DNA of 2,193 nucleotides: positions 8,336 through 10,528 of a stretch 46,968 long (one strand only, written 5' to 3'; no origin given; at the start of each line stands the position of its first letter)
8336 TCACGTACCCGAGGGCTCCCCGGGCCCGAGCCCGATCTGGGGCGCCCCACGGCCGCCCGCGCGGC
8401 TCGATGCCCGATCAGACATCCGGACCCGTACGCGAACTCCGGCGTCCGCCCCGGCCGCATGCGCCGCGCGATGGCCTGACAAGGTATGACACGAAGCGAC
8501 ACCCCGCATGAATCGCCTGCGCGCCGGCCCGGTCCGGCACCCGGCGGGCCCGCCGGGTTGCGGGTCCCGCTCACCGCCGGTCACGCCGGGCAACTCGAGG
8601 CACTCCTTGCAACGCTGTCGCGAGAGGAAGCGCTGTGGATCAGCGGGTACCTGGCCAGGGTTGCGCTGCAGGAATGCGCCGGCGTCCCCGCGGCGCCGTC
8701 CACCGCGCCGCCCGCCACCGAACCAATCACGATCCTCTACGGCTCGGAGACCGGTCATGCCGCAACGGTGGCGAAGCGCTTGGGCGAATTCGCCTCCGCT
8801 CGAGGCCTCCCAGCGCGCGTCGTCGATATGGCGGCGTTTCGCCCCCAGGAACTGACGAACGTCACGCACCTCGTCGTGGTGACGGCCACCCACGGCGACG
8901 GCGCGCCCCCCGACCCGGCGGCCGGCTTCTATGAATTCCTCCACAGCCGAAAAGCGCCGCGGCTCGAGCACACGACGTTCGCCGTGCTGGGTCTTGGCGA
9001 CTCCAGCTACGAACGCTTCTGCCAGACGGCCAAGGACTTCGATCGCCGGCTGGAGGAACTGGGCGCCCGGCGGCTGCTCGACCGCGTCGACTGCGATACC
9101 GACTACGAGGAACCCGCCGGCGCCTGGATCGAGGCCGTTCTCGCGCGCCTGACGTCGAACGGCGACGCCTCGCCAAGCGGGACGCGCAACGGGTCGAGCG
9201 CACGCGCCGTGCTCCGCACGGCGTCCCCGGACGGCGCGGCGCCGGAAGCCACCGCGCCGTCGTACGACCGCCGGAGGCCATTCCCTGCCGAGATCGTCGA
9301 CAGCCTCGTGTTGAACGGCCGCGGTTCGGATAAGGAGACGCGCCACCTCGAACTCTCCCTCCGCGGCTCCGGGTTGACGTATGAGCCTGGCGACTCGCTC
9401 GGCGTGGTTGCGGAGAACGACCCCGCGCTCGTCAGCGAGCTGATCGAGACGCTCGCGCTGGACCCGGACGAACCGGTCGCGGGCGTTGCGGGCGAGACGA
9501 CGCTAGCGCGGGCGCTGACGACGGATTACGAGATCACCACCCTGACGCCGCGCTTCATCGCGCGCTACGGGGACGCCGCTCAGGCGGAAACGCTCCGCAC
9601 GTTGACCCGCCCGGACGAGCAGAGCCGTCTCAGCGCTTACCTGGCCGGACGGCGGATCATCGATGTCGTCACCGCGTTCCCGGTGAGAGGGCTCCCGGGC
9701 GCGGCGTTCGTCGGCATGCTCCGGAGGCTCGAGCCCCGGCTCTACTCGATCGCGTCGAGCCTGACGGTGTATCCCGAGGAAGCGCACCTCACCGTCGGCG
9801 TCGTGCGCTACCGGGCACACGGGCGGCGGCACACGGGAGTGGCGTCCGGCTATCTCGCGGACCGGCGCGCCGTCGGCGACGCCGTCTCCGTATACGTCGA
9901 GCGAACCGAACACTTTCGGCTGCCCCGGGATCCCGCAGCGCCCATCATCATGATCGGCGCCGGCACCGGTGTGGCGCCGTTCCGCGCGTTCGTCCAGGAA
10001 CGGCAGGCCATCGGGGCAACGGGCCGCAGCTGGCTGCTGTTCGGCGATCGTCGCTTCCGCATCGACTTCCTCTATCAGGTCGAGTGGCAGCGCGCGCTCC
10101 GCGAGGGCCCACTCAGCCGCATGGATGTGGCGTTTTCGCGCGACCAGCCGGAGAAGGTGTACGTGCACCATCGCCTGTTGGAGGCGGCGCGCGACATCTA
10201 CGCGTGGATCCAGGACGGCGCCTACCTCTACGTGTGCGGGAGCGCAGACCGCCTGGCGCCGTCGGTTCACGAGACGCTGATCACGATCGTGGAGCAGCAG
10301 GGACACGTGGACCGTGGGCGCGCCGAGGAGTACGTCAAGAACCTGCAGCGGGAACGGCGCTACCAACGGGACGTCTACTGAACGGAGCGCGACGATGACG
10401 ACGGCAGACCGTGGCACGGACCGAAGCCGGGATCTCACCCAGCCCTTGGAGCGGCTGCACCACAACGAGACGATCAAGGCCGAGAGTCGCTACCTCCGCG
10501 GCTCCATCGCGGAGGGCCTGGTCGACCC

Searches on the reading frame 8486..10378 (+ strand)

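Call 19: search_protein_families(library=pfam, proteins=[window:8486-10378:+], max_evalue=0.00001)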
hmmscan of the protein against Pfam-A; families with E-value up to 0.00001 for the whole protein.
window:8486-10378:+ (631 aa): 3 families
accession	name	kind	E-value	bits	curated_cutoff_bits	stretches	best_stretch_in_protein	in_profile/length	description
PF00258.30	Flavodoxin_1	-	6.6e-33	114.3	25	1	83-208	1-137/143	Flavodoxin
PF00667.26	FAD_binding_1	-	2.3e-32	112.8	32.3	1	260-456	3-222/222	FAD binding domain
PF00175.26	NAD_binding_1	-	3e-13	50.8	22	1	489-589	1-102/109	Oxidoreductase NAD-binding domain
